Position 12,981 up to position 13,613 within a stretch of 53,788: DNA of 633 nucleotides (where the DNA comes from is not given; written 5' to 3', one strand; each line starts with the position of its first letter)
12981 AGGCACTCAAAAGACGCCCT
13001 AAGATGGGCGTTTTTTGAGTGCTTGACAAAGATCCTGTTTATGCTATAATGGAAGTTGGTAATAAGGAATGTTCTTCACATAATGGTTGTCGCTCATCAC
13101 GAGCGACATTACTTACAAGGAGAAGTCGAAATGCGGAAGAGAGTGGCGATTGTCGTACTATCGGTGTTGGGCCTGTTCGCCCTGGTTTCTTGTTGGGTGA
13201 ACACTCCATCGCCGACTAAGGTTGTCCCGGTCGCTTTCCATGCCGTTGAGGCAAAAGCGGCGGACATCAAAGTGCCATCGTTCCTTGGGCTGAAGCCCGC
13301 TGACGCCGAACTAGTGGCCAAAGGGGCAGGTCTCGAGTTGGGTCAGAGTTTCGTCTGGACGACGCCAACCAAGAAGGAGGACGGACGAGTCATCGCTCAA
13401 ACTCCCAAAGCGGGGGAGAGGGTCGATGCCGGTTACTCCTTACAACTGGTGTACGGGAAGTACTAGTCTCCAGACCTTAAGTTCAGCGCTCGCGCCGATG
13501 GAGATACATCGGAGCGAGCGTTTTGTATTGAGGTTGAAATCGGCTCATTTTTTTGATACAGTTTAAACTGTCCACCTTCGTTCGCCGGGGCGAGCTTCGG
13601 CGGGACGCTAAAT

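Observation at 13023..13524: Second G+C-rich PASTA-lipoprotein cassette inserted between 16S rRNA and tRNA-Ile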

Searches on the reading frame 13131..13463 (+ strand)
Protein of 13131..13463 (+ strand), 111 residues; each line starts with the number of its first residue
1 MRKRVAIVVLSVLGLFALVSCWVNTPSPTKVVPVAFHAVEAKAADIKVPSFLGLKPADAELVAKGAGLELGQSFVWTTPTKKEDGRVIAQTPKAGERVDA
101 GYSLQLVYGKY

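Call 8: search_protein_families(library=pfam, proteins=[window:13131-13463:+], max_evalue=0.01)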
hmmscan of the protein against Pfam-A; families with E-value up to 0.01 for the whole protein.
window:13131-13463:+ (111 aa): 1 family
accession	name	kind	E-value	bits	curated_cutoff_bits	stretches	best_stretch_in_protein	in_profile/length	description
PF03793.24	PASTA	-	6e-10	39.4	23.2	1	46-109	1-63/64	PASTA domain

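Call 30: find_homologous_proteins(query=window:13131-13463:+, max_evalue=0.001)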
Query window:13131-13463:+ (111 aa): 1 proteins with E <= 0.001 among 26 candidates.
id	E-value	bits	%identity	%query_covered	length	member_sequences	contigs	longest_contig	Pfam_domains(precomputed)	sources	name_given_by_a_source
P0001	3.0e-65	235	100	100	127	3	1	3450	PF03793.25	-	-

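Call 40: search_protein_representatives(protein=window:13131-13463:+)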
Query: 111 residues. Proteins with E-value up to 0.001 (for the whole library): 1583; up to 1e-10: 193; up to 1e-30: 10. The best 150 are listed.
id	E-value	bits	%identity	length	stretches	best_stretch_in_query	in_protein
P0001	9.5e-66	234.9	100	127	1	1-111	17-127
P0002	1.9e-45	169.6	35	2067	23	35-108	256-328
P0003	1.9e-43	163.1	30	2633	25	25-99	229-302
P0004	2.2e-40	153.3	34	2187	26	45-107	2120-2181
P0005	4.6e-37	142.7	37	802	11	43-104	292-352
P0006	3.1e-32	127.1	34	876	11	37-106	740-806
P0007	9.3e-32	125.6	36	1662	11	43-107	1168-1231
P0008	1.3e-31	125.1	32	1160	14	41-108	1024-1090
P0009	2.4e-31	124.2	35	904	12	41-106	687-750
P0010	2.8e-31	124.1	33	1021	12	44-109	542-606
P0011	4.2e-30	120.3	32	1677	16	44-108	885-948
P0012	1.1e-29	118.9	33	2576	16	44-107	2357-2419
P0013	1.1e-28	115.7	38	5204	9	38-108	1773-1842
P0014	5.3e-28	113.5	33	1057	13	46-108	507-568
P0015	7.4e-27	109.8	35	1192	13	44-108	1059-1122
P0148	1.3e-11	60.8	37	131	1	11-110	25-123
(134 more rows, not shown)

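Call 42: find_encoding_contigs(protein=P0148, flank=4000, max_places=6)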
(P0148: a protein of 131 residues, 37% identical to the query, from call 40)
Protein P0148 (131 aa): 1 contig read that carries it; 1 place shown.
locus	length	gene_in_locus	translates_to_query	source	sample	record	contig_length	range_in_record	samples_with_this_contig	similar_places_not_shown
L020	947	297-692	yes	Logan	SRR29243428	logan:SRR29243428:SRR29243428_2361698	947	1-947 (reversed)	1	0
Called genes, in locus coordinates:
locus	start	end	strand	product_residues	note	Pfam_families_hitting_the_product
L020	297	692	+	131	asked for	PF03793:PASTA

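Call 64: list_cluster_members(proteins=[P0002, P0003, P0004, P0005, P0006, P0148])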
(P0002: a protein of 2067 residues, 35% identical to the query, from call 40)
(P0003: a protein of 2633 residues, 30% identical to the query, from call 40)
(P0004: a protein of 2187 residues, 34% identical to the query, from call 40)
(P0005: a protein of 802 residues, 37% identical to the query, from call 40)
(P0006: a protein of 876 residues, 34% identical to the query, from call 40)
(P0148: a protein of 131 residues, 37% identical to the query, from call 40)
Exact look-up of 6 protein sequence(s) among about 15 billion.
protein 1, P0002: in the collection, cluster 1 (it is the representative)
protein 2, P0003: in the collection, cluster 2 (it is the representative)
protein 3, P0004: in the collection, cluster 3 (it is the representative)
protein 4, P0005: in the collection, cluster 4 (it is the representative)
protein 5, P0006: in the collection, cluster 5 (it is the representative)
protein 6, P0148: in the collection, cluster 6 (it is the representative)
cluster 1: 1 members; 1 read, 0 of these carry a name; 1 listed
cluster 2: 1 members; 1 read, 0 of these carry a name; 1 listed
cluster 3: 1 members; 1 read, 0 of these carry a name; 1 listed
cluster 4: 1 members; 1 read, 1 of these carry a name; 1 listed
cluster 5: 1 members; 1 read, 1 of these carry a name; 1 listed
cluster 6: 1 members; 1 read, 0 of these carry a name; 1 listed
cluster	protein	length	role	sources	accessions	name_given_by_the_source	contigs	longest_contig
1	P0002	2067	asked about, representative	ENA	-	-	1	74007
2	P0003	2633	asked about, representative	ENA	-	-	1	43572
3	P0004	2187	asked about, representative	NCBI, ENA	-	-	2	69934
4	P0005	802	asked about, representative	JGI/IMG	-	beta-lactam-binding protein with PASTA domain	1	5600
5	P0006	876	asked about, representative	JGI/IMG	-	beta-lactam-binding protein with PASTA domain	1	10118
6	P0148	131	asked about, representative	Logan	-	-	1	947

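Call 83: predict_structure(alignment_id=A6)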
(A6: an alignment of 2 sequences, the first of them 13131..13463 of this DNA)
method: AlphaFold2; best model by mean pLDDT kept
length: 111 residues; sequences in the alignment: 2
mean_pLDDT: 64.9   pTM: 0.53
mean pLDDT of the five models: 64.9, 61.3, 48.9, 43.9, 43.3
residues with pLDDT >= 90: 0; 70-90: 47; 50-70: 46; < 50: 18
segments of 3 or more residues with pLDDT < 50: 24-27, 72-82
pLDDT, mean of each block of 10 residues (from residue 1): 58 53 50 63 68 82 77 42 68 81 73 53
secondary structure, 60 per line:
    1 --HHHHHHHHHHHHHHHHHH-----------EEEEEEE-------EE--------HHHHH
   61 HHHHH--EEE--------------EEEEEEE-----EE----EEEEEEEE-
elements in order: H3-20 E32-38 H56-65 E68-70 E85-91 E103-110

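Call 87: search_solved_structures(query=window:13131-13463:+, max_evalue=0.01, show_alignments=1)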
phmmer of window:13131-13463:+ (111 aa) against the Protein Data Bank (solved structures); distinct sequences matched with E-value up to 0.01: 3.
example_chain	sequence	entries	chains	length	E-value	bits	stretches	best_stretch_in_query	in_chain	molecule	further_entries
3m9g_A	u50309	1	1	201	0.00054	23.4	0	48-110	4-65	Protein kinase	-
3py9_A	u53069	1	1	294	0.0018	21.7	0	48-110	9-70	Protein kinase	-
6d0p_A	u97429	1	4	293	0.0022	21.4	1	14-50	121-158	Pirin family protein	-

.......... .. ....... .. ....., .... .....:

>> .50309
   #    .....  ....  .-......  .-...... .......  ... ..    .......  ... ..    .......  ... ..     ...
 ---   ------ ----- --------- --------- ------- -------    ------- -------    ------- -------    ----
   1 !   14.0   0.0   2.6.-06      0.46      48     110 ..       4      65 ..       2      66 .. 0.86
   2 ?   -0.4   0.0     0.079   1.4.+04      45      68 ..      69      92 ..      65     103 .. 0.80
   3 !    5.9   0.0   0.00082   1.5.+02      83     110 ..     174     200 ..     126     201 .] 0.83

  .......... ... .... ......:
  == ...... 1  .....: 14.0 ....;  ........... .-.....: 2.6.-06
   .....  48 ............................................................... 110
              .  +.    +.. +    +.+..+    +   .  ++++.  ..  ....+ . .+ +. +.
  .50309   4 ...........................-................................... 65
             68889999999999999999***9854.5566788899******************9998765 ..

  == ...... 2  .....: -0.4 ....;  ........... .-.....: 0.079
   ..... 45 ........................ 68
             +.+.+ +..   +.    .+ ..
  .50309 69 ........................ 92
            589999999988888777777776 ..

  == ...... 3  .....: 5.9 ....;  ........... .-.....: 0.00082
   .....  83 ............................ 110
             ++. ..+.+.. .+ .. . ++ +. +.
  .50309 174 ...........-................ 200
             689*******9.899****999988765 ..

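Call 89: fold_search(model_id=the predicted structure, library=pdb)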
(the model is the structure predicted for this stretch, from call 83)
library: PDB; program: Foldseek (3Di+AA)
matches with E <= 10: 156; with E <= 0.001: 0
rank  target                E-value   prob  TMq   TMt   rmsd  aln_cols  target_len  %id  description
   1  5nod                  6.0e-02  0.96  0.34  0.49   6.7        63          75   25  PASTA subunit 4 of Streptococcus pneumoniae STKP crystallized with PEG and succinate (released 2017-11-08)
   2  3r68                  1.5e-01  0.25  0.25  0.31   8.8       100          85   16  Molecular Analysis of the PDZ3 domain of PDZK1 (released 2011-05-18)
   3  3qga_A                1.6e-01  0.72  0.37  0.21   6.0        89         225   10  3.0 A Model of Iron Containing Urease UreA2B2 from Helicobacter mustelae (released 2011-08-10)
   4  5e12_A                1.9e-01  0.97  0.42  0.24   7.6        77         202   22  Crystal Structure of PASTA Domains 2, 3 and 4 of Mycobacterium tuberculosis Protein Kinase B (released 2016-09-14)
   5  6yl3_0                2.3e-01  0.63  0.35  0.31   6.0        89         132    9  High resolution cryo-EM structure of urease from the pathogen Yersinia enterocolitica (released 2020-05-06)
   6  1e9y_A                3.6e-01  0.33  0.31  0.17   6.4        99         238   10  Crystal structure of Helicobacter pylori urease in complex with acetohydroxamic acid (released 2001-11-01)
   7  5hfd                  3.9e-01  0.16  0.25  0.24   8.8       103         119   10  The third PDZ domain from the synaptic protein PSD-95 (G330T, H372A double mutant) (released 2017-01-11)
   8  5het                  4.4e-01  0.15  0.25  0.24   9.1       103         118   11  The third PDZ domain from the synaptic protein PSD-95 (G330T mutant) (released 2016-11-16)
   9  1ubp_B                4.6e-01  0.35  0.32  0.30   6.4        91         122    6  CRYSTAL STRUCTURE OF UREASE FROM BACILLUS PASTEURII INHIBITED WITH BETA-MERCAPTOETHANOL AT 1.65 ANGSTROMS RESOLUTION (released 1999-03-02)
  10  6zja_A                4.9e-01  0.51  0.37  0.21   5.8        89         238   11  Helicobacter pylori urease with inhibitor bound in the active site (released 2020-12-23)
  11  8hcn_B                5.2e-01  0.20  0.28  0.30   7.4        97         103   13  CryoEM Structure of Klebsiella pneumoniae UreD/urease complex (released 2023-05-03)
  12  5hff_A                5.9e-01  0.13  0.26  0.24   9.0       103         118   13  The third PDZ domain from the synaptic protein PSD-95 (G330T, H372A double mutant) in complex with a mutant C-terminal (released 2016-11-16)
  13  6xa6_B                6.2e-01  0.11  0.24  0.30  10.2       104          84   12  Crystal Structure of Human Scribble PDZ3:Vangl2 Complex (released 2021-03-24)
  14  2kau_B                6.6e-01  0.21  0.31  0.33   6.8        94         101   13  THE CRYSTAL STRUCTURE OF UREASE FROM KLEBSIELLA AEROGENES AT 2.2 ANGSTROMS RESOLUTION (released 1995-07-10)
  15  7yqq_A                7.9e-01  0.20  0.32  0.09  13.9       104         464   10  Crystal Structure of Xcc NAMPT and its complex with NMN (released 2024-02-14)
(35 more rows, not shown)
